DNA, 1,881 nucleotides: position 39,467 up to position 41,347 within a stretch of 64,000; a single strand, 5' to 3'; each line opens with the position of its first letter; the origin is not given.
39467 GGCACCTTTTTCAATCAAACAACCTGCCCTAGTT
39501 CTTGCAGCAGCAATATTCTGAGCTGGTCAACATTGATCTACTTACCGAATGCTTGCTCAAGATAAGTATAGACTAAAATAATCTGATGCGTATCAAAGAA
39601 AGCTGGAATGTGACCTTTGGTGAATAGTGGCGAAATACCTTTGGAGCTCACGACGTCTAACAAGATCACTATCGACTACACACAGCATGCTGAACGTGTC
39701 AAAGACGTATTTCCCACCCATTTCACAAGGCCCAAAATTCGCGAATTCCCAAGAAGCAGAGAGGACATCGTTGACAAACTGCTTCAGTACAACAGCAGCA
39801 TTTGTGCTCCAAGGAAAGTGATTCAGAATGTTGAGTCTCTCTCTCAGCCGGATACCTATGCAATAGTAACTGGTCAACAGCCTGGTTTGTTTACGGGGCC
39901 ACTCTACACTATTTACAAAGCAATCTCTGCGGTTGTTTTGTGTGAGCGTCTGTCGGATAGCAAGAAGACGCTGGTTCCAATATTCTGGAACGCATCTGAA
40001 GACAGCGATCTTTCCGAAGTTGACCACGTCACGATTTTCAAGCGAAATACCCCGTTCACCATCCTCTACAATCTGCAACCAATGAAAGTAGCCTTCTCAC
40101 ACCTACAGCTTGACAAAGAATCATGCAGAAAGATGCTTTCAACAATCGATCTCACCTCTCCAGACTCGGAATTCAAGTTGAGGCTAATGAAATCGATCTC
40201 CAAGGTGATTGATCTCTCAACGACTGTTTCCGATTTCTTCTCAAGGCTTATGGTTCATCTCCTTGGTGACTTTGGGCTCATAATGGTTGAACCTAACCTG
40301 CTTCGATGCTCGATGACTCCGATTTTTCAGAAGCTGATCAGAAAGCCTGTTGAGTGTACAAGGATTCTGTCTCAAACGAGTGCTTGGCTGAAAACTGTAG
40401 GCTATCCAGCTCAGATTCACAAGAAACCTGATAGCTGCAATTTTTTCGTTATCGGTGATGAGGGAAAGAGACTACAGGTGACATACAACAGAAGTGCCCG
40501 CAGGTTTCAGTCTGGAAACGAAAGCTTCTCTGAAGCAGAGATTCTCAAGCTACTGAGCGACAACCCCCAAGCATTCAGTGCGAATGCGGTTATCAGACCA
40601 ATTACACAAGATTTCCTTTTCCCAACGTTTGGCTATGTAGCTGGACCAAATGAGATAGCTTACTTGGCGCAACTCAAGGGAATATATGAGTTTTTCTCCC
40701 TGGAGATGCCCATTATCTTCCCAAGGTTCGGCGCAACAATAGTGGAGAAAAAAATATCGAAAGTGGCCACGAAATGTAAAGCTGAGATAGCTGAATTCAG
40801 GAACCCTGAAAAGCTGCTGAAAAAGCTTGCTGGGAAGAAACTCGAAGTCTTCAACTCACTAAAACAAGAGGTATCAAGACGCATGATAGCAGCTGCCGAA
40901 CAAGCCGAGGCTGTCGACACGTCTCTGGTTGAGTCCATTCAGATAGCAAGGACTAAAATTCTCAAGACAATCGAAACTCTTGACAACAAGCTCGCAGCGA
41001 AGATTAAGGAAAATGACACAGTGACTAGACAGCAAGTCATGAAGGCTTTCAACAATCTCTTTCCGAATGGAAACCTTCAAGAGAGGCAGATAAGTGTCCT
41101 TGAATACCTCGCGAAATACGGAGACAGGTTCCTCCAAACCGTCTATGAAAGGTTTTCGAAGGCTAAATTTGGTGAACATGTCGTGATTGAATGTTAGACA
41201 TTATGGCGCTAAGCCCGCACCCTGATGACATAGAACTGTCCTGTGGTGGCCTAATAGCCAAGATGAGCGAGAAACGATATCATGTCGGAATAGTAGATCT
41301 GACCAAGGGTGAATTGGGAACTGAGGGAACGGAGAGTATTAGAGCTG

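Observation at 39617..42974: Complete, translationally coupled bshC-bshB-bshA (bacillithiol) operon in an archaeal genome context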

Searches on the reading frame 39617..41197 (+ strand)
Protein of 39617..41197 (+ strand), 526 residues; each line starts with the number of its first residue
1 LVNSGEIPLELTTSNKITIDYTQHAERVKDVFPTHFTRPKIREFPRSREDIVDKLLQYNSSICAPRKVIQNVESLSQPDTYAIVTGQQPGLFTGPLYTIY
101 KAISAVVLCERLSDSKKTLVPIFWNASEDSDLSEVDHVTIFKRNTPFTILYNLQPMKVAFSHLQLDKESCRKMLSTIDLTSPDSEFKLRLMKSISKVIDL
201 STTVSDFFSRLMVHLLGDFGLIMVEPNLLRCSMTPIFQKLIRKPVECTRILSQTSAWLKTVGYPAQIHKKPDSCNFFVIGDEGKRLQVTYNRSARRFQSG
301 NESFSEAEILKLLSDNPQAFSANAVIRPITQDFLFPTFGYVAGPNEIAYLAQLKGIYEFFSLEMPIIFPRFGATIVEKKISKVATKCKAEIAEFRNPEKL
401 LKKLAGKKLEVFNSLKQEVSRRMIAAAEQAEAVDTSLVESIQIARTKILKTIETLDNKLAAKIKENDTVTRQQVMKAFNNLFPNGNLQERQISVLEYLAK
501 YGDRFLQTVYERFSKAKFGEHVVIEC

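Call 3: search_protein_families(library=ncbifam, proteins=[window:39617-41197:+])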
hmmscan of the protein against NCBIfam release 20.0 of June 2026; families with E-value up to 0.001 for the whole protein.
window:39617-41197:+ (526 aa): 1 family
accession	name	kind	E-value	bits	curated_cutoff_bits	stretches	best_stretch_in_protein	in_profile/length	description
TIGR03998.1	thiol_BshC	equivalog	3.4e-128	428.8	265.8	1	14-520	2-526/529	bacillithiol biosynthesis cysteine-adding enzyme BshC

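Call 4: search_protein_families(library=pfam, proteins=[window:39617-41197:+])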
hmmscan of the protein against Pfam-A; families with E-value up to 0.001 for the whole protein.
window:39617-41197:+ (526 aa): 2 families
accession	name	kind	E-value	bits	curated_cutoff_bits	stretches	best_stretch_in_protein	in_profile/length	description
PF10079.15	Rossmann-like_BshC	-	2e-89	301.1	27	1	9-370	6-379/380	Bacillithiol biosynthesis BshC, N-terminal Rossmann-like domain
PF24850.1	CC_BshC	-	2e-20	73.7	27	1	373-525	1-158/159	Bacillithiol biosynthesis BshC, C-terminal coiled-coil domain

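Call 14: find_related_loci(query=window:39617-41197:+, collection=genome_contigs, flank=8000)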
Query window:39617-41197:+ (526 aa) in genome_contigs; peptide patterns used: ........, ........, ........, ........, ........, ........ (x = any residue, [..] = any of these).
48 stretches matched a pattern; 25 encode a relative of the query (tblastn E <= 1e-3); 25 distinct loci.
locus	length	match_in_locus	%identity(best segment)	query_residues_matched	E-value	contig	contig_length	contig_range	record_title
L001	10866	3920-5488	62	2-526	0e+0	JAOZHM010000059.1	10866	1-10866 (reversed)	MAG: Candidatus Bathyarchaeota archaeon isolate QDN_1 k127_447620, whole genome shotgun sequence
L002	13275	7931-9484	58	7-526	0e+0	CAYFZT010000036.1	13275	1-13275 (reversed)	MAG TPA_asm: uncultured Candidatus Bathyarchaeia archaeon isolate ERP108616_co2_78 genome assembly, contig: NODE_8028_le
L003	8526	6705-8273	59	2-526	0e+0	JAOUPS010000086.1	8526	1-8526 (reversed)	MAG: Candidatus Bathyarchaeota archaeon isolate 8_1_Oct_SF_Bin62 8_1_Oct_SF_Bin62_scaffold_7749_c1, whole genome shotgun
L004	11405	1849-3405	58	6-526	0e+0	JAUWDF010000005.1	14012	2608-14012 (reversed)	MAG: Candidatus Bathyarchaeota archaeon isolate CSMAG_2157 CSMAG_2157_k141_1593083_length_14012_cov_6.0000, whole genome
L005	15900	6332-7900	59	2-526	0e+0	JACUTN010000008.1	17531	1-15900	MAG: Candidatus Bathyarchaeota archaeon isolate Kmv01 NODE_1574_length_17531_cov_81.356546, whole genome shotgun sequenc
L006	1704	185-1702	61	2-509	0e+0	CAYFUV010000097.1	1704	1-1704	MAG TPA_asm: uncultured Candidatus Bathyarchaeia archaeon isolate ERP108616_co1_152 genome assembly, contig: k119_317628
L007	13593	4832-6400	59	2-526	0e+0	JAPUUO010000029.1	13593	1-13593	MAG: Candidatus Bathyarchaeota archaeon isolate 390cm_MaxBin_5k.016 NODE_4546_length_13593_cov_103.052223, whole genome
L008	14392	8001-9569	56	2-526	0e+0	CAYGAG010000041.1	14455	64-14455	MAG TPA_asm: uncultured Candidatus Bathyarchaeia archaeon isolate ERP108616_co2_98 genome assembly, contig: NODE_7011_le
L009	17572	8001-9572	54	2-526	0e+0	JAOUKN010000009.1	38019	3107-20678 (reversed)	MAG: Candidatus Bathyarchaeota archaeon isolate 8_1_Jan_SF_Bin48 8_1_Jan_SF_Bin48_scaffold_160_c1, whole genome shotgun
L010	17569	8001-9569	55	2-526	0e+0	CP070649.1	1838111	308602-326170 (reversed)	MAG: Candidatus Bathyarchaeota archaeon isolate bin87 chromosome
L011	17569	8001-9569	54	2-526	0e+0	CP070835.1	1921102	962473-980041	MAG: Candidatus Bathyarchaeota archaeon isolate bin106 chromosome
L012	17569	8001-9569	52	2-526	0e+0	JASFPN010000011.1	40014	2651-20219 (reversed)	MAG: Candidatus Bathyarchaeota archaeon isolate D0819M58metaG_Bin_735 D0819M58metaG_FD_scaffold_34_c1, whole genome shot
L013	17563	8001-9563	53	4-526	0e+0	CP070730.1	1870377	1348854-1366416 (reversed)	MAG: Candidatus Bathyarchaeota archaeon isolate bin42 chromosome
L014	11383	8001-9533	42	7-525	4e-144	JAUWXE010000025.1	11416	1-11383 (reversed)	MAG: Candidatus Aerophobetes bacterium isolate CSMAG_2676 CSMAG_2676_k127_1697061_length_11416_cov_26.5947, whole genome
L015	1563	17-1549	43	7-525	1e-156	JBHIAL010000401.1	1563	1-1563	MAG: bacterium isolate K_2_bin.77 NODE_77608_length_1563_cov_9.812334, whole genome shotgun sequence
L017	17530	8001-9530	45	7-524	6e-148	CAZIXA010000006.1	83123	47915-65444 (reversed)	MAG TPA_asm: uncultured Clostridia bacterium isolate SRP323688_co1_183 genome assembly, contig: NODE_590_length_83123_co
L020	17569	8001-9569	54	2-526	0e+0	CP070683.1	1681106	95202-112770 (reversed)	MAG: Candidatus Bathyarchaeota archaeon isolate bin67 chromosome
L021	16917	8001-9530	46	7-524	1e-147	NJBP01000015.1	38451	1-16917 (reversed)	MAG: Candidatus Aerophobetes bacterium Ae_b3b 676, whole genome shotgun sequence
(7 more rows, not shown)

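Call 15: find_homologous_proteins(query=window:39617-41197:+)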
Query window:39617-41197:+ (526 aa): 1533 proteins with E <= 0.001 among 8000 candidates; the best 120 are listed.
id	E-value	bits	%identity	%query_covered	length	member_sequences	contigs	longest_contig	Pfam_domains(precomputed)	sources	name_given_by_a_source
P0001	1.1e-297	1006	84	100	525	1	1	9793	PF10079.16,PF24850.2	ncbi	-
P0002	1.3e-274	930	78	100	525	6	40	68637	PF10079.16,PF24850.2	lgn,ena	-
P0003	2.4e-272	922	100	80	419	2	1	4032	PF10079.16,PF24850.2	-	-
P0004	1.6e-247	840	74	97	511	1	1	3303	PF10079.16,PF24850.2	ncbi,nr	ncbi:MAG: bacillithiol biosynthesis cysteine-adding enzyme BshC, partial [Candidatus Bathyarchaeota 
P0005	5.2e-214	730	61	99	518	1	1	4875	PF10079.16,PF24850.2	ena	-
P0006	1.3e-212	725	61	99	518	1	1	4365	PF10079.16,PF24850.2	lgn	-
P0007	1.0e-211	722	62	100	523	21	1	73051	PF10079.16,PF24850.2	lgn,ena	-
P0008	8.7e-210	716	60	100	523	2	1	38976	PF10079.16,PF24850.2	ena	-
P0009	1.0e-208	712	60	100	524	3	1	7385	PF10079.16,PF24850.2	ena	-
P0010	9.0e-208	709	60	99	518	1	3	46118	PF10079.16,PF24850.2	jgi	-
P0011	3.8e-207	707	59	100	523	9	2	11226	PF10079.16,PF24850.2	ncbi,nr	ncbi:MAG: bacillithiol biosynthesis cysteine-adding enzyme BshC [Candidatus Bathyarchaeota archaeon]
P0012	6.9e-207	706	59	100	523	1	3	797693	PF10079.16,PF24850.2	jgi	jgi:bacillithiol biosynthesis cysteine-adding enzyme BshC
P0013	1.7e-206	705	60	100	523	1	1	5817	PF10079.16,PF24850.2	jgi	-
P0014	3.9e-206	704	60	99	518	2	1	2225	PF10079.16,PF24850.2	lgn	-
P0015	5.8e-206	703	59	100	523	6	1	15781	PF10079.16,PF24850.2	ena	-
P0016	1.7e-205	702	59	99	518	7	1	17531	PF10079.16,PF24850.2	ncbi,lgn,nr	ncbi:bacillithiol biosynthesis cysteine-adding enzyme BshC [Candidatus Bathyarchaeota archaeon]|nr:b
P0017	8.7e-204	696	58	100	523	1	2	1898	PF10079.16,PF24850.2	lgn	-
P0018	7.1e-203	693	59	100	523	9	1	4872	PF10079.16,PF24850.2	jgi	jgi:bacillithiol biosynthesis cysteine-adding enzyme BshC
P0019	2.6e-202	691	57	100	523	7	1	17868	PF10079.16,PF24850.2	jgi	-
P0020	4.0e-202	691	58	99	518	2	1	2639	PF10079.16,PF24850.2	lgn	-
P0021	4.9e-202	690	58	100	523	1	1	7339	PF10079.16,PF24850.2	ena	-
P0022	4.0e-201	687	58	100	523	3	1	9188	PF10079.16,PF24850.2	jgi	-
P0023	5.1e-201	687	58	100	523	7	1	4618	PF10079.16,PF24850.2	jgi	-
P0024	8.3e-201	686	57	99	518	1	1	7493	PF10079.16,PF24850.2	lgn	-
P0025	1.6e-200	685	58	100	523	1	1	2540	PF10079.16,PF24850.2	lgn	-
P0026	2.6e-200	685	58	99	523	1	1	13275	PF10079.16,PF24850.2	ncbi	-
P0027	2.8e-200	685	58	99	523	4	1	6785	PF10079.16,PF24850.2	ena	-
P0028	7.4e-200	683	57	100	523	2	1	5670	PF10079.16,PF24850.2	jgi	jgi:bacillithiol biosynthesis cysteine-adding enzyme BshC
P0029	8.4e-200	683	58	100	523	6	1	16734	PF10079.16,PF24850.2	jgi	-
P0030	9.7e-200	683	59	99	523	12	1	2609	PF10079.16,PF24850.2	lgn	-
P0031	3.2e-199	681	58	100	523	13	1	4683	PF10079.16,PF24850.2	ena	-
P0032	1.1e-198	679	57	100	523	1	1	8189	PF10079.16,PF24850.2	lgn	-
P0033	2.1e-198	678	58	99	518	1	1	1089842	PF10079.16,PF24850.2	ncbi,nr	ncbi:MAG: bacillithiol biosynthesis cysteine-adding enzyme BshC [Candidatus Bathyarchaeota archaeon]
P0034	2.3e-198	678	57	100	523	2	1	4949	PF10079.16,PF24850.2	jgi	jgi:bacillithiol biosynthesis cysteine-adding enzyme BshC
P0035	2.8e-198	678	58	99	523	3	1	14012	PF10079.16,PF24850.2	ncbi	-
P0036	5.1e-198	677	57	100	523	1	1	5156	PF10079.16,PF24850.2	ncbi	-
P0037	1.4e-197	676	56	100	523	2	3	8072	PF10079.16,PF24850.2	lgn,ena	-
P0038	1.6e-197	675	57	100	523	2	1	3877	PF10079.16,PF24850.2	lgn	-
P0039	2.0e-197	675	56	100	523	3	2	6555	PF10079.16,PF24850.2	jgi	-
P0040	2.6e-196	671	55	99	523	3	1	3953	PF10079.16,PF24850.2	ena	-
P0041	3.1e-196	671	56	100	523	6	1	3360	PF10079.16,PF24850.2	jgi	-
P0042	5.7e-194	664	59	94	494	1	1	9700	PF10079.16,PF24850.2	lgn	-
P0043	1.8e-193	662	57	100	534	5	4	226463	PF10079.16,PF24850.2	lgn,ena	-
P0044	2.8e-192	658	56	100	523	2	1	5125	PF10079.16,PF24850.2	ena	-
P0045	3.2e-192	658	57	99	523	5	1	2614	PF10079.16,PF24850.2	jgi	jgi:bacillithiol biosynthesis cysteine-adding enzyme BshC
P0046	2.4e-191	655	55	100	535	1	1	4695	PF10079.16,PF24850.2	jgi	jgi:bacillithiol biosynthesis cysteine-adding enzyme BshC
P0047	5.2e-191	654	56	100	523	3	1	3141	PF10079.16,PF24850.2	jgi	-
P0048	5.7e-191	654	56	100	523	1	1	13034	PF10079.16,PF24850.2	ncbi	-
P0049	1.2e-190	653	54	99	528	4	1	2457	PF10079.16,PF24850.2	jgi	-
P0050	1.7e-190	652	55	100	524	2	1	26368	PF10079.16,PF24850.2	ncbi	-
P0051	2.9e-190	652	56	100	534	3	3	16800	PF10079.16,PF24850.2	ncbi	-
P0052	3.1e-190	651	56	100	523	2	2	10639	PF10079.16,PF24850.2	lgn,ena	-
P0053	4.9e-190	651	61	88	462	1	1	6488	PF10079.16,PF24850.2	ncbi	ncbi:MAG: bacillithiol biosynthesis cysteine-adding enzyme BshC, partial [Candidatus Bathyarchaeia a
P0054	8.9e-190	650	56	99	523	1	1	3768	PF10079.16,PF24850.2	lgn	-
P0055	1.0e-189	650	56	99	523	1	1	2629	PF10079.16,PF24850.2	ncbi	-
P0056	1.6e-189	649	55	99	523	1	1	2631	PF10079.16,PF24850.2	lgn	-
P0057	3.3e-189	648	54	100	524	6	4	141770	PF10079.16,PF24850.2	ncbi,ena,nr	ncbi:MAG: bacillithiol biosynthesis cysteine-adding enzyme BshC [Candidatus Bathyarchaeota archaeon]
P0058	5.0e-189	647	54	100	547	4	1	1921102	PF10079.16,PF24850.2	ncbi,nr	ncbi:MAG: bacillithiol biosynthesis cysteine-adding enzyme BshC [Candidatus Bathyarchaeota archaeon]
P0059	5.8e-188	644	54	100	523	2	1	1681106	PF10079.16,PF24850.2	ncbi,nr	ncbi:MAG: bacillithiol biosynthesis cysteine-adding enzyme BshC [Candidatus Bathyarchaeota archaeon]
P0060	3.4e-187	641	56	98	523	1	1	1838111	PF10079.16,PF24850.2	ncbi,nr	ncbi:MAG: bacillithiol biosynthesis cysteine-adding enzyme BshC [Candidatus Bathyarchaeota archaeon]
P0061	6.0e-187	641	55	100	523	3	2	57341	PF10079.16,PF24850.2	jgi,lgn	-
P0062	1.4e-184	633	53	100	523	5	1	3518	PF10079.16,PF24850.2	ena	-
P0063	2.0e-184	632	54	99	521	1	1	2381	PF10079.16,PF24850.2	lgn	-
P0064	1.2e-182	626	53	99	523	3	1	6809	PF10079.16,PF24850.2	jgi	-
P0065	8.3e-182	624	53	100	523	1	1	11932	PF10079.16,PF24850.2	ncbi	-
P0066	4.6e-181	621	52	99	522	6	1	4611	PF10079.16,PF24850.2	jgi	-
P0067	3.0e-180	618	52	100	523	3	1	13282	PF10079.16,PF24850.2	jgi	jgi:bacillithiol biosynthesis cysteine-adding enzyme BshC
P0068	2.6e-179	615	53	99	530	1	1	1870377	PF10079.16,PF24850.2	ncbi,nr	ncbi:MAG: bacillithiol biosynthesis cysteine-adding enzyme BshC [Candidatus Bathyarchaeota archaeon]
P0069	8.0e-178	611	52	99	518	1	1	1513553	PF10079.16,PF24850.2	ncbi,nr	ncbi:MAG: bacillithiol biosynthesis cysteine-adding enzyme BshC [Candidatus Bathyarchaeota archaeon]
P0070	8.8e-178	610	52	98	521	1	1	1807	PF10079.16,PF24850.2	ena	-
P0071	1.2e-171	590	59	84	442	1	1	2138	PF10079.16,PF24850.2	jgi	jgi:bacillithiol biosynthesis cysteine-adding enzyme BshC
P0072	1.0e-169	584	50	99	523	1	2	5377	PF10079.16,PF24850.2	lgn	-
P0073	1.9e-167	576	56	86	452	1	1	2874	PF10079.16,PF24850.2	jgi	jgi:bacillithiol biosynthesis cysteine-adding enzyme BshC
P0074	9.3e-167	574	50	99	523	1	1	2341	PF10079.16,PF24850.2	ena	-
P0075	8.7e-166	571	50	99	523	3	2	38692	PF10079.16,PF24850.2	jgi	jgi:bacillithiol biosynthesis cysteine-adding enzyme BshC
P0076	1.2e-146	508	54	80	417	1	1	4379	PF10079.16,PF24850.2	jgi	-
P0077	8.3e-143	495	46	97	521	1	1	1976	PF10079.16,PF24850.2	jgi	-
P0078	3.1e-141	490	46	97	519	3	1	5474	PF10079.16,PF24850.2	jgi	jgi:bacillithiol biosynthesis cysteine-adding enzyme BshC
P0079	3.3e-141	490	46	97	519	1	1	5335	PF10079.16,PF24850.2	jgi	jgi:bacillithiol biosynthesis cysteine-adding enzyme BshC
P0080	2.1e-140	487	46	98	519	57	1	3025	PF10079.16,PF24850.2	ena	-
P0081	3.5e-139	483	45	98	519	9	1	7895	PF10079.16,PF24850.2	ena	-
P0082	6.6e-139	482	45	97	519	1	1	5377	PF10079.16,PF24850.2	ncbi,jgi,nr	ncbi:bacillithiol biosynthesis cysteine-adding enzyme BshC [Patescibacteria group bacterium]|nr:baci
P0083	7.1e-139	482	43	99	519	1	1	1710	PF10079.16,PF24850.2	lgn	-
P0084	8.8e-137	475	41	99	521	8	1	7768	PF10079.16,PF24850.2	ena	-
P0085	2.0e-136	474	44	98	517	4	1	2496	PF10079.16,PF24850.2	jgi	-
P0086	2.4e-136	474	44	98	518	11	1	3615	PF10079.16,PF24850.2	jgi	-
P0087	1.5e-135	471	43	99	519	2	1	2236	PF10079.16,PF24850.2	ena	-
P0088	1.7e-135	471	42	99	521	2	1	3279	PF10079.16,PF24850.2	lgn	-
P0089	5.1e-135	469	43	99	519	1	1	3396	PF10079.16,PF24850.2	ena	-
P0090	5.4e-135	469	43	99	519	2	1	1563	PF10079.16,PF24850.2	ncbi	ncbi:MAG: bacillithiol biosynthesis cysteine-adding enzyme BshC, partial [bacterium]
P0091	1.3e-134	468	42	99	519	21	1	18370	PF10079.16,PF24850.2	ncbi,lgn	-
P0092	1.6e-134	468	42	99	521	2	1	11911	PF10079.16,PF24850.2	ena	-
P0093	2.3e-134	467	41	99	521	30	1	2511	PF10079.16,PF24850.2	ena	-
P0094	1.4e-132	461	42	99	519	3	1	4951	PF10079.16,PF24850.2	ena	-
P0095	1.2e-130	455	57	69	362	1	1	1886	PF10079.16,PF24850.2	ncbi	-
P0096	3.5e-130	453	41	97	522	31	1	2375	PF10079.16,PF24850.2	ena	-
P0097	2.1e-126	441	41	97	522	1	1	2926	PF10079.16,PF24850.2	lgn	-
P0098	3.4e-124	434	59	64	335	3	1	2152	PF10079.16,PF24850.2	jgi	-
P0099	4.0e-124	433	56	67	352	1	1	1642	PF10079.16,PF24850.2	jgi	-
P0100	1.5e-122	428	46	85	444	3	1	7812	PF10079.16,PF24850.2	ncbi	ncbi:MAG: bacillithiol biosynthesis cysteine-adding enzyme BshC, partial [bacterium]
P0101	1.1e-120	422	42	88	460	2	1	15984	PF10079.16,PF24850.2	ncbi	-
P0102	4.2e-120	420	51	70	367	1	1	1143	PF10079.16,PF24850.2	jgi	jgi:bacillithiol biosynthesis cysteine-adding enzyme BshC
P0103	2.2e-119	418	40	98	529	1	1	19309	PF10079.16,PF24850.2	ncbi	-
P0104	6.8e-105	370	40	91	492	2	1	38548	PF10079.16,PF24850.2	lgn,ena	-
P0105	2.8e-103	365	58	58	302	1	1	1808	PF10079.16,PF24850.2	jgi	jgi:bacillithiol biosynthesis cysteine-adding enzyme BshC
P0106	1.4e-102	362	54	58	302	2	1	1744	PF10079.16,PF24850.2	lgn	-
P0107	2.3e-101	358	36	96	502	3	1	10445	PF10079.16,PF24850.2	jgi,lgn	jgi:bacillithiol biosynthesis cysteine-adding enzyme BshC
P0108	2.5e-100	355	38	91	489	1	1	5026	PF10079.16,PF24850.2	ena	-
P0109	3.5e-100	354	56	56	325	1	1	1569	PF10079.16,PF24850.2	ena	-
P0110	2.7e-97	345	36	97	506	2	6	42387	PF10079.16,PF24850.2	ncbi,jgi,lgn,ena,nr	ncbi:MAG: bacillithiol biosynthesis cysteine-adding enzyme BshC [Theionarchaea archaeon]|nr:MAG: hyp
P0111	9.1e-97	343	36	95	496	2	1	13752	PF10079.16,PF24850.2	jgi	jgi:bacillithiol biosynthesis cysteine-adding enzyme BshC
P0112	2.3e-96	342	36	97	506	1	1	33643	PF10079.16,PF24850.2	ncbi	-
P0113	3.2e-93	332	39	87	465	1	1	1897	PF10079.16,PF24850.2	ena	-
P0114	1.0e-91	327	35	91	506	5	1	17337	PF10079.16,PF24850.2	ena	-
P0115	3.0e-89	318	35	90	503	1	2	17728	PF10079.16,PF24850.2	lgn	-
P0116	7.1e-87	311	33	97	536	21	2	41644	PF10079.16,PF24850.2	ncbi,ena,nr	ncbi:MAG: bacillithiol biosynthesis cysteine-adding enzyme BshC [Candidatus Heimdallarchaeota archae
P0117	1.4e-84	303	33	97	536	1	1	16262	PF10079.16,PF24850.2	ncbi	-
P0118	1.6e-84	303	33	97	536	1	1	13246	PF10079.16,PF24850.2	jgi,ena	-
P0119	2.3e-84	302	51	52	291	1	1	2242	PF10079.16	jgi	-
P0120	8.3e-82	294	32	97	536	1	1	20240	PF10079.16,PF24850.2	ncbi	-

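Call 21: search_protein_families(library=pfam, proteins=[L001:3201-3680:-, L001:2030-3100:+], max_evalue=0.1)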
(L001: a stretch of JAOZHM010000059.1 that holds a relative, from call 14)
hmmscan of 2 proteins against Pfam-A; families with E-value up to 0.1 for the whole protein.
L001:3201-3680:- (159 aa): 3 families
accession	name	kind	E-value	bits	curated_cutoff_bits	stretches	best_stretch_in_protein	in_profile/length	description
PF12867.12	DinB_2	-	5.6e-13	49.9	24.8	1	15-140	5-128/128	DinB superfamily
PF04978.18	MST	-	3.9e-06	27.8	27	1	16-147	10-147/149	Mycothiol-S-transferase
PF07609.16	DUF1572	-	8.4e-06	26.1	23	1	21-147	23-149/163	Protein of unknown function (DUF1572)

L001:2030-3100:+ (356 aa): 1 family
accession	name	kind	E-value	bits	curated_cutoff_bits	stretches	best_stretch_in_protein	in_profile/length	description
PF04909.20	Amidohydro_2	-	3.4e-44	152.2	26.4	1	48-353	1-288/289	Amidohydrolase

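Call 30: search_solved_structures(query=window:39617-41197:+, show_alignments=1)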
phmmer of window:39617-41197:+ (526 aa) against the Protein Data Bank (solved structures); distinct sequences matched with E-value up to 0.001: 1.
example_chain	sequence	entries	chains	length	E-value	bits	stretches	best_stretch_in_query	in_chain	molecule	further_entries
4wbd_A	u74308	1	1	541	5.8e-53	183.8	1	47-512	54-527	BSHC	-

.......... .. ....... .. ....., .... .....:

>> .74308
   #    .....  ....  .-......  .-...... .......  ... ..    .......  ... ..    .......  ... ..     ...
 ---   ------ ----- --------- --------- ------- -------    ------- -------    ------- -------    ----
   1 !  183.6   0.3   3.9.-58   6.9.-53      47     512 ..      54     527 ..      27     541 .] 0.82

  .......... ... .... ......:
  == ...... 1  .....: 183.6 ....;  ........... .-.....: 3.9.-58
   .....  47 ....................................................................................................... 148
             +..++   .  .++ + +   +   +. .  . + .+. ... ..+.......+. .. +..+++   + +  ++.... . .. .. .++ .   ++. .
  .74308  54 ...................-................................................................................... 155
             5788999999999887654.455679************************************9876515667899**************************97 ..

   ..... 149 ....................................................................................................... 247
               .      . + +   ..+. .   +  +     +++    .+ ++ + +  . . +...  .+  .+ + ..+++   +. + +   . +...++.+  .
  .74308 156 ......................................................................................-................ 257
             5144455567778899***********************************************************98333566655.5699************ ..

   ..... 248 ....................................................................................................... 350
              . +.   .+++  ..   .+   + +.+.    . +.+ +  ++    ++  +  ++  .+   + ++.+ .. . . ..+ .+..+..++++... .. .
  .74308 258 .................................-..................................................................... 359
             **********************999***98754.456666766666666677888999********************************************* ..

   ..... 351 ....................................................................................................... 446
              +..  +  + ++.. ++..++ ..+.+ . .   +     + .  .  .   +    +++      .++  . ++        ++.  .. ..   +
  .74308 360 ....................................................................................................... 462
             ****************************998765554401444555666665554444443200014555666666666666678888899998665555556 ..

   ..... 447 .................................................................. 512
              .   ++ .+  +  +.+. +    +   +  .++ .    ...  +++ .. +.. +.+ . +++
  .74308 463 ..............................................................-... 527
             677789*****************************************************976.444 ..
